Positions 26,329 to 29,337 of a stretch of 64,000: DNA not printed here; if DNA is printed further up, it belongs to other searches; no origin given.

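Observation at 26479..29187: Tri-domain AMP-ligase / acyl-carrier / PlsC-type acyltransferase fusion (reverse order relative to E. coli Aas)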

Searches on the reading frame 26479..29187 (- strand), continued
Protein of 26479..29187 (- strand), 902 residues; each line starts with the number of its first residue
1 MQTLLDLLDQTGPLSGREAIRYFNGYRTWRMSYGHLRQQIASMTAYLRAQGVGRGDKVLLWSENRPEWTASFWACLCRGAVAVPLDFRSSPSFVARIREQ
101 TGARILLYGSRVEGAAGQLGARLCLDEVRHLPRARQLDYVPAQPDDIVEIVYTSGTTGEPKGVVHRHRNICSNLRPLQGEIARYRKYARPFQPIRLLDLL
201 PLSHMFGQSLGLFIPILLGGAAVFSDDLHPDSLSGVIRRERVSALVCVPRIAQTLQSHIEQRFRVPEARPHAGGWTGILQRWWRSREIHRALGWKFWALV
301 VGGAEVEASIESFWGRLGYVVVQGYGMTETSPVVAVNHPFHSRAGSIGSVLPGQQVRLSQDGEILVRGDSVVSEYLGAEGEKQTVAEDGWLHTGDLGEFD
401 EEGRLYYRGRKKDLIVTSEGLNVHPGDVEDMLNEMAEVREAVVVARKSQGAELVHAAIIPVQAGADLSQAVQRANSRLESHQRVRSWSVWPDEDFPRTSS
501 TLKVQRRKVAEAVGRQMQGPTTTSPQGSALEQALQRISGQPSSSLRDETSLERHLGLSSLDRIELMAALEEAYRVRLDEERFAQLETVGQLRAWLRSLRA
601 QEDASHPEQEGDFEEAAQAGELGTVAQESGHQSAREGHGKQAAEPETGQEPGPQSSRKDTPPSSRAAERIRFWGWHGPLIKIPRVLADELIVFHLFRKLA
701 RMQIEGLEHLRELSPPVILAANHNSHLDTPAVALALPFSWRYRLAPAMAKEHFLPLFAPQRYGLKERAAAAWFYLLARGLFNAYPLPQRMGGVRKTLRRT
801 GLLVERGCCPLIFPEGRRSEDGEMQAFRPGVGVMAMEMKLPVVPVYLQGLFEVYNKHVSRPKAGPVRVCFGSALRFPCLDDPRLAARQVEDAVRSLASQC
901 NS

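Call 6: find_homologous_proteins(query=window:26479-29187:-, max_evalue=1e-10)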
Query window:26479-29187:- (902 aa): 7800 proteins with E <= 1e-10 among 8000 candidates; the best 120 are listed.
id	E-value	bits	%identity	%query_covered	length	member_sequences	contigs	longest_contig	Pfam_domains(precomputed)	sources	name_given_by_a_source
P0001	0.0e+0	2058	100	100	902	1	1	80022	PF00550.32,PF00501.35,PF23562.3,PF01553.27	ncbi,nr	ncbi:MAG TPA: AMP-binding protein [Acidobacteriota bacterium]|nr:AMP-binding protein [Acidobacteriot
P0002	0.0e+0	1030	55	99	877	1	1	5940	PF00550.32,PF00501.35,PF01553.27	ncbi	-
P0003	0.0e+0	1028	55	99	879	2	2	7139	PF00550.32,PF00501.35,PF13193.13,PF01553.27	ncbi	ncbi:MAG: AMP-binding protein [Acidobacteriota bacterium]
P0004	0.0e+0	1013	54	100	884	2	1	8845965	PF00550.32,PF00501.35,PF01553.27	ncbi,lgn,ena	-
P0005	9.2e-284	962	49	99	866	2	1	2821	PF00550.32,PF00501.35,PF01553.27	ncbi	ncbi:MAG: AMP-binding protein, partial [Acidobacteriota bacterium]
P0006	5.2e-282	956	50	99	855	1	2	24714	PF00550.32,PF00501.35,PF01553.27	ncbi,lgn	ncbi:MAG: AMP-binding protein [Acidobacteriota bacterium]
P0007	1.6e-280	951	51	98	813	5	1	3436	PF00550.32,PF00501.35,PF01553.27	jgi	jgi:long-chain acyl-CoA synthetase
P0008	1.2e-279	948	48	98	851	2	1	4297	PF00550.32,PF00501.35,PF01553.27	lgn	-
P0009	1.1e-277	942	51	98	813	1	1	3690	PF00550.32,PF00501.35,PF01553.27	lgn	-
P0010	3.5e-277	940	49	100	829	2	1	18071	PF00550.32,PF00501.35,PF01553.27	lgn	-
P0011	1.1e-276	939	49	100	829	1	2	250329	PF00550.32,PF00501.35,PF01553.27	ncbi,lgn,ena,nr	ncbi:MAG TPA: AMP-binding protein [Bryobacteraceae bacterium]|nr:AMP-binding protein [Bryobacteracea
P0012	2.5e-276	937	50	99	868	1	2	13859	PF00550.32,PF00501.35,PF01553.27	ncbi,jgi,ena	-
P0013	2.1e-275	934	48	99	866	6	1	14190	PF00550.32,PF00501.35,PF13193.13,PF01553.27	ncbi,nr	ncbi:MAG: AMP-binding protein [Acidobacteria bacterium]|nr:AMP-binding protein [Acidobacteriota bact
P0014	2.9e-275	934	49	100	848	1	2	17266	PF00550.32,PF00501.35,PF01553.27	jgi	jgi:long-chain acyl-CoA synthetase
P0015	7.1e-275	933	49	100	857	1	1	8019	PF00550.32,PF00501.35,PF01553.27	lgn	-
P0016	2.5e-274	931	47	99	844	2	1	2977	PF00550.32,PF00501.35,PF01553.27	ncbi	-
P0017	3.2e-274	930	48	100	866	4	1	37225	PF00550.32,PF00501.35,PF13193.13,PF01553.27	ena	-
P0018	4.0e-274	930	46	99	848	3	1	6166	PF00550.32,PF00501.35,PF01553.27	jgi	-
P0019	8.2e-274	929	49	100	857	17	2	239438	PF00550.32,PF00501.35,PF01553.27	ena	-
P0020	1.0e-273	929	48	99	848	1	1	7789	PF00550.32,PF00501.35,PF01553.27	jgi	-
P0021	1.8e-273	928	48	100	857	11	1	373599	PF00550.32,PF00501.35,PF01553.27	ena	-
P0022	1.9e-273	928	48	100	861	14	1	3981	PF00550.32,PF00501.35,PF01553.27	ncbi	-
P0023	2.7e-273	927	48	100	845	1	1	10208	PF00550.32,PF00501.35,PF01553.27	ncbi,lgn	ncbi:MAG: AMP-binding protein [Acidobacteriota bacterium]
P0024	8.3e-273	926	49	100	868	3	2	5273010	PF00550.32,PF00501.35,PF01553.27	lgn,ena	-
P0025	7.5e-272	923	48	100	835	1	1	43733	PF00501.35,PF01553.27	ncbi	-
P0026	1.2e-271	922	48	99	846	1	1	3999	PF00550.32,PF00501.35,PF01553.27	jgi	jgi:long-chain acyl-CoA synthetase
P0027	1.7e-271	921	48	100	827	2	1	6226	PF00550.32,PF00501.35,PF01553.27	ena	-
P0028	2.8e-271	921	47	100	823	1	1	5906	PF00550.32,PF00501.35,PF01553.27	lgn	-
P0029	5.5e-271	920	48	99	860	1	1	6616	PF00550.32,PF00501.35,PF01553.27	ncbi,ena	-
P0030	7.1e-271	919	48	99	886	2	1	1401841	PF00550.32,PF00501.35,PF01553.27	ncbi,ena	-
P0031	1.1e-270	919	47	100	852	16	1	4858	PF00550.32,PF00501.35,PF01553.27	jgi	-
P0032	1.7e-270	918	48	99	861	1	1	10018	PF00550.32,PF00501.35,PF01553.27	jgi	jgi:long-chain acyl-CoA synthetase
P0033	1.9e-270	918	49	100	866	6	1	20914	PF00550.32,PF00501.35,PF01553.27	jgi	-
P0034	3.2e-270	917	48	99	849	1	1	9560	PF00550.32,PF00501.35,PF01553.27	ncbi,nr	ncbi:MAG: AMP-binding protein [Acidobacteria bacterium]|nr:AMP-binding protein [Acidobacteriota bact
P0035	5.1e-270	917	47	99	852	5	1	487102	PF00550.32,PF00501.35,PF01553.27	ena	-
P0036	1.3e-269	915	48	99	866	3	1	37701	PF00550.32,PF00501.35,PF01553.27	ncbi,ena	-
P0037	2.7e-269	914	48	99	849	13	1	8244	PF00550.32,PF00501.35,PF01553.27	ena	-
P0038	3.7e-269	914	48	100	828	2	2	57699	PF00550.32,PF00501.35,PF01553.27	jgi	jgi:long-chain acyl-CoA synthetase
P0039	3.9e-269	914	47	100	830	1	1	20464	PF00550.32,PF00501.35,PF01553.27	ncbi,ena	-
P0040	4.0e-269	914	48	100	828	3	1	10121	PF00501.35,PF01553.27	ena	-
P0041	5.3e-269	913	48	100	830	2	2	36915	PF00501.35,PF01553.27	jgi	jgi:long-chain acyl-CoA synthetase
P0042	6.1e-269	913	48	100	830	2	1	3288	PF00550.32,PF00501.35,PF01553.27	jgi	jgi:long-chain acyl-CoA synthetase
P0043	6.7e-269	913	47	100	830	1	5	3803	PF00550.32,PF00501.35,PF01553.27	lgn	-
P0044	9.1e-269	912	47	99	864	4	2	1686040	PF00550.32,PF00501.35,PF01553.27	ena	-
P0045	9.9e-269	912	47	100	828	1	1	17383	PF00550.32,PF00501.35,PF01553.27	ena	-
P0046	1.1e-268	912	47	99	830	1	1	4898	PF00550.32,PF00501.35,PF01553.27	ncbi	-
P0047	1.8e-268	911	47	100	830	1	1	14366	PF00550.32,PF00501.35,PF01553.27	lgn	-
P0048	3.4e-268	911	48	99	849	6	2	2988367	PF00550.32,PF00501.35,PF01553.27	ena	-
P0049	3.9e-268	910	47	100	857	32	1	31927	PF00550.32,PF00501.35,PF01553.27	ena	-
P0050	4.0e-268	910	48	100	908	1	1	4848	PF00550.32,PF00501.35,PF01553.27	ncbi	-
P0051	4.3e-268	910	48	100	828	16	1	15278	PF00501.35,PF01553.27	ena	-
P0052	7.0e-268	909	47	100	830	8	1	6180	PF00550.32,PF00501.35,PF01553.27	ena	-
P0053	1.2e-267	909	48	100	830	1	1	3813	PF00501.35,PF01553.27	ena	-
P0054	1.4e-267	908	49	99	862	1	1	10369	PF00550.32,PF00501.35,PF13193.13,PF01553.27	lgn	-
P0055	1.5e-267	908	48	100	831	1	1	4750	PF00550.32,PF00501.35,PF01553.27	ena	-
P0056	2.3e-267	908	48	99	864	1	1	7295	PF00550.32,PF00501.35,PF01553.27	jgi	-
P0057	2.3e-267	908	49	100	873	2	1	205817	PF00550.32,PF00501.35,PF01553.27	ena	-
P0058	3.4e-267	907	47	100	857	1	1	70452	PF00550.32,PF00501.35,PF01553.27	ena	-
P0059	4.1e-267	907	50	99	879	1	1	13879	PF00550.32,PF00501.35,PF01553.27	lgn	-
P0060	5.0e-267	907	47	100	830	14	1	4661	PF00501.35,PF01553.27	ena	-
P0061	6.5e-267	906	45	100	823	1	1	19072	PF00501.35,PF01553.27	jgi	jgi:long-chain acyl-CoA synthetase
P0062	7.7e-267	906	49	99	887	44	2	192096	PF00550.32,PF00501.35,PF01553.27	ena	-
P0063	1.4e-266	905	52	66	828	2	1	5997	PF00550.32,PF00501.35,PF01553.27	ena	-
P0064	1.4e-266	905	48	99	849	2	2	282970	PF00550.32,PF00501.35,PF01553.27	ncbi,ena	-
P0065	1.8e-266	905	48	100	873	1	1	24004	PF00550.32,PF00501.35,PF01553.27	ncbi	-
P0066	2.3e-266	904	45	100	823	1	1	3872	PF00550.32,PF00501.35,PF01553.27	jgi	jgi:long-chain acyl-CoA synthetase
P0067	2.4e-266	904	47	99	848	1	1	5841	PF00550.32,PF00501.35,PF01553.27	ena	-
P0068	2.5e-266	904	48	100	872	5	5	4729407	PF00550.32,PF00501.35,PF01553.27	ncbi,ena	-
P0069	3.2e-266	904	47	100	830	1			PF00501.35,PF01553.27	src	-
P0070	3.9e-266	904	48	99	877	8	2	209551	PF00550.32,PF00501.35,PF13193.13,PF01553.27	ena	-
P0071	4.8e-266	903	53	66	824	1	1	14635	PF00550.32,PF00501.35,PF01553.27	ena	-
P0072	5.8e-266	903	48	99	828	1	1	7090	PF00550.32,PF00501.35,PF01553.27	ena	-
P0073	1.0e-265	902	47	100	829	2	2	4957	PF00550.32,PF00501.35,PF13193.13,PF01553.27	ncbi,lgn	-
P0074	1.1e-265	902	46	100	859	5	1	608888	PF00550.32,PF00501.35,PF13193.13,PF01553.27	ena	-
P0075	1.1e-265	902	47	100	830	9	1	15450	PF00501.35,PF01553.27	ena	-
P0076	1.1e-265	902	47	100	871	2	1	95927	PF00550.32,PF00501.35,PF01553.27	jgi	-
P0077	1.3e-265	902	47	99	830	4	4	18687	PF00501.35,PF01553.27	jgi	jgi:long-chain acyl-CoA synthetase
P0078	1.4e-265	902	47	100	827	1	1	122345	PF00550.32,PF00501.35,PF01553.27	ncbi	-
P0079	1.6e-265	902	47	100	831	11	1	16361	PF00550.32,PF00501.35,PF01553.27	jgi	jgi:long-chain acyl-CoA synthetase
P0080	1.8e-265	901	46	100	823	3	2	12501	PF00550.32,PF00501.35,PF01553.27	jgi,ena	-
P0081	1.9e-265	901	48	99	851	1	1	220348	PF00550.32,PF00501.35,PF01553.27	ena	-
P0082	1.9e-265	901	48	100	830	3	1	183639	PF00501.35,PF01553.27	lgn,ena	-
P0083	1.2e-264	899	48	100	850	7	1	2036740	PF00550.32,PF00501.35,PF01553.27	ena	-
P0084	1.4e-264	899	47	100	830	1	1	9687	PF00501.35,PF01553.27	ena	-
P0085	1.5e-264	898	48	100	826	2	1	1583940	PF00550.32,PF00501.35,PF01553.27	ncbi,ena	-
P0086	1.6e-264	898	47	100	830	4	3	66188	PF00501.35,PF01553.27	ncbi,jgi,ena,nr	ncbi:MAG: hypothetical protein DMG57_27775 [Acidobacteria bacterium]|nr:MAG: hypothetical protein DM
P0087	1.6e-264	898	47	99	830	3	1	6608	PF00501.35,PF01553.27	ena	-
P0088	2.2e-264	898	47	99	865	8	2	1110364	PF00550.32,PF00501.35,PF01553.27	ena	-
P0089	2.8e-264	898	47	100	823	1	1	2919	PF00501.35,PF01553.27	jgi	-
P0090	4.6e-264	897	47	100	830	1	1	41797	PF00501.35,PF01553.27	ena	-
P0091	7.1e-264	896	48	100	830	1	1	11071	PF00501.35,PF01553.27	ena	-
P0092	7.8e-264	896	47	100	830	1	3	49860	PF00501.35,PF01553.27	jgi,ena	-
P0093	1.2e-263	895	48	99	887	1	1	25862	PF00550.32,PF00501.35,PF01553.27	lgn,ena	-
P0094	1.3e-263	895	48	99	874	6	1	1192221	PF00550.32,PF00501.35,PF01553.27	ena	-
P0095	2.1e-263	895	47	99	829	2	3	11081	PF00550.32,PF00501.35,PF01553.27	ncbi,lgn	-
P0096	2.1e-263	895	49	100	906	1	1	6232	PF00550.32,PF00501.35,PF01553.27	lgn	-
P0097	3.5e-263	894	48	99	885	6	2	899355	PF00550.32,PF00501.35,PF01553.27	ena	-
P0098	4.1e-263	894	46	99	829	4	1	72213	PF00550.32,PF00501.35,PF01553.27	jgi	jgi:long-chain acyl-CoA synthetase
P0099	5.5e-263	893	48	100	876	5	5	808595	PF00550.32,PF00501.35,PF01553.27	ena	-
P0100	5.7e-263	893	48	100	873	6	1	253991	PF00550.32,PF00501.35,PF01553.27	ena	-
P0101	2.4e-262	891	48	99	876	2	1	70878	PF00501.35,PF01553.27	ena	-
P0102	2.4e-262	891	48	99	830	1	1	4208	PF00550.32,PF00501.35,PF01553.27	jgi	-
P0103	3.7e-262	891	47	99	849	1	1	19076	PF00550.32,PF00501.35,PF01553.27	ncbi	-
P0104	4.6e-262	890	47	100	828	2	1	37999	PF00501.35,PF01553.27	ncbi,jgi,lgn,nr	ncbi:MAG TPA: AMP-binding protein [Bryobacteraceae bacterium]|nr:AMP-binding protein [Bryobacteracea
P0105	4.9e-262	890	47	100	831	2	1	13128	PF00501.35,PF01553.27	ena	-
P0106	5.2e-262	890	48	99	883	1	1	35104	PF00550.32,PF00501.35,PF01553.27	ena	-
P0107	6.0e-262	890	48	100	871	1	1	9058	PF00550.32,PF00501.35,PF01553.27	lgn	-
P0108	6.2e-262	890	47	100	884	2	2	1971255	PF00550.32,PF00501.35,PF01553.27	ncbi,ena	-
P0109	9.2e-262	889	47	100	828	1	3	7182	PF00550.32,PF00501.35,PF01553.27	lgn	-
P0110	1.2e-261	889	48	100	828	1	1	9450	PF00550.32,PF00501.35,PF01553.27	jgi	jgi:long-chain acyl-CoA synthetase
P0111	1.8e-261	888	49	100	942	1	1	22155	PF00550.32,PF00501.35,PF01553.27,PF14535.13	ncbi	ncbi:MAG: AMP-binding protein [Bryobacterales bacterium]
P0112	2.0e-261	888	47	100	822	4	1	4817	PF00501.35,PF01553.27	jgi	-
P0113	3.6e-261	887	48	100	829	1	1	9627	PF00550.32,PF00501.35,PF01553.27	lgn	-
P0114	4.0e-261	887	48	100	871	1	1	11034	PF00550.32,PF00501.35,PF01553.27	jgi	jgi:long-chain acyl-CoA synthetase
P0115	7.3e-261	886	47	99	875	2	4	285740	PF00550.32,PF00501.35,PF01553.27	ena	-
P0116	7.6e-261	886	47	100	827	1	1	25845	PF00550.32,PF00501.35,PF01553.27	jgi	jgi:long-chain acyl-CoA synthetase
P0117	8.0e-261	886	48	100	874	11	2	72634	PF00550.32,PF00501.35,PF01553.27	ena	-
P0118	1.3e-260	885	47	100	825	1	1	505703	PF00550.32,PF00501.35,PF01553.27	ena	-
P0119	1.9e-260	885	47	100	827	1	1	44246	PF00550.32,PF00501.35,PF01553.27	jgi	jgi:long-chain acyl-CoA synthetase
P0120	5.9e-260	883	47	99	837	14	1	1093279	PF00550.32,PF00501.35,PF01553.27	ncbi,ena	-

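Call 13: find_encoding_contigs(protein=P0001, flank=10000, max_places=3)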
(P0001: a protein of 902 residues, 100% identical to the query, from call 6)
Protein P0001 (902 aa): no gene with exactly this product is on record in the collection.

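Call 14: find_encoding_contigs(protein=P0004, flank=10000, max_places=2)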
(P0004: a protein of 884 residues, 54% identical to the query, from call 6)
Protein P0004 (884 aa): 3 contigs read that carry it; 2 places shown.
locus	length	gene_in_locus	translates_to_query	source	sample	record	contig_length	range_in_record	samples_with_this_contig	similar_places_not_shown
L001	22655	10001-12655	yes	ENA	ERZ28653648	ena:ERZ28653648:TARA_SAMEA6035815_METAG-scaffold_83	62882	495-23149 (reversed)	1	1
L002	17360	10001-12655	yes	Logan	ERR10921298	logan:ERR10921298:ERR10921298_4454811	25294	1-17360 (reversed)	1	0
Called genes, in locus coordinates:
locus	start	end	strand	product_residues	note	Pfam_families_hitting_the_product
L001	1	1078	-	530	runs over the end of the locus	-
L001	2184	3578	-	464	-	PF00675:Peptidase_M16, PF05193:Peptidase_M16_C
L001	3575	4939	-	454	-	PF00675:Peptidase_M16, PF05193:Peptidase_M16_C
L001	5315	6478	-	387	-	PF13349:DUF4097 (weak)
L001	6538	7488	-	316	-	-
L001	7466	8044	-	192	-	PF04542:Sigma70_r2, PF08281:Sigma70_r4_2, PF04545:Sigma70_r4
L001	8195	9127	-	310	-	PF01522:Polysacc_deac_1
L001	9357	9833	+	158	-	-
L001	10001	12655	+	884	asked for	PF00501:AMP-binding, PF00550:PP-binding, PF01553:Acyltransferase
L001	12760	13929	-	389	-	PF01676:Metalloenzyme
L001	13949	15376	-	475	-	PF00224:PK, PF02887:PK_C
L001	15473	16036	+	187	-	PF01966:HD (weak)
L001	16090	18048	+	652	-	PF16177:ACAS_N, PF00501:AMP-binding, PF13193:AMP-binding_C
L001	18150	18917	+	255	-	PF06267:DUF1028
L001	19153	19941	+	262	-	-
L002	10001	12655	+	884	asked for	PF00501:AMP-binding, PF00550:PP-binding, PF01553:Acyltransferase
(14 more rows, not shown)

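Call 15: find_encoding_contigs(protein=P0011, flank=10000, max_places=2)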
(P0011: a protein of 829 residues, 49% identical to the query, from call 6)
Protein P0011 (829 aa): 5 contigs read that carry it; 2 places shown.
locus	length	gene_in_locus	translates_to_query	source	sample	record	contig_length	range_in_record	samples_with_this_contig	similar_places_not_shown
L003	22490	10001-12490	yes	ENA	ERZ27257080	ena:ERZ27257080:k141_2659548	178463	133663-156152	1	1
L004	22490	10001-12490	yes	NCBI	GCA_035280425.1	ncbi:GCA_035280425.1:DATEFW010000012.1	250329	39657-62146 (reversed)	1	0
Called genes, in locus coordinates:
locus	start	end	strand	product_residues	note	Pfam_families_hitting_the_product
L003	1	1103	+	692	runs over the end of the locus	PF01627:Hpt, PF02895:H-kinase_dim, PF02518:HATPase_c, PF01584:CheW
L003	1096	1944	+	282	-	PF03705:CheR_N, PF01739:CheR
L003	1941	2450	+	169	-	PF03975:CheD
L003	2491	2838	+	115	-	PF00072:Response_reg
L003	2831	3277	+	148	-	PF13690:CheX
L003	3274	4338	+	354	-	PF00072:Response_reg, PF01339:CheB_methylest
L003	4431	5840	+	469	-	PF00158:Sigma54_activat, PF14532:Sigma54_activ_2, PF07728:AAA_5, PF25601:AAA_lid_14, PF02954:HTH_8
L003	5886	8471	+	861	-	PF00034:Cytochrom_C (weak), PF13442:Cytochrome_CBB3 (faint), PF07635:PSCyt1, PF07583:PSCyt2, PF07587:PSD1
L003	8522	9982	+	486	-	PF07394:DUF1501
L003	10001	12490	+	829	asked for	PF00501:AMP-binding, PF00550:PP-binding (weak), PF01553:Acyltransferase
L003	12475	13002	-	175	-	PF13618:Gluconate_2-dh3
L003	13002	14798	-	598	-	PF00732:GMC_oxred_N, PF00890:FAD_binding_2 (faint), PF05199:GMC_oxred_C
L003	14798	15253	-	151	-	PF15956:DUF4760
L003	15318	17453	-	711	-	PF19838:LptD_2 (faint), PF04453:LptD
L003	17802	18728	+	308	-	PF06271:RDD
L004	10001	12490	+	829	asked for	PF00501:AMP-binding, PF00550:PP-binding (weak), PF01553:Acyltransferase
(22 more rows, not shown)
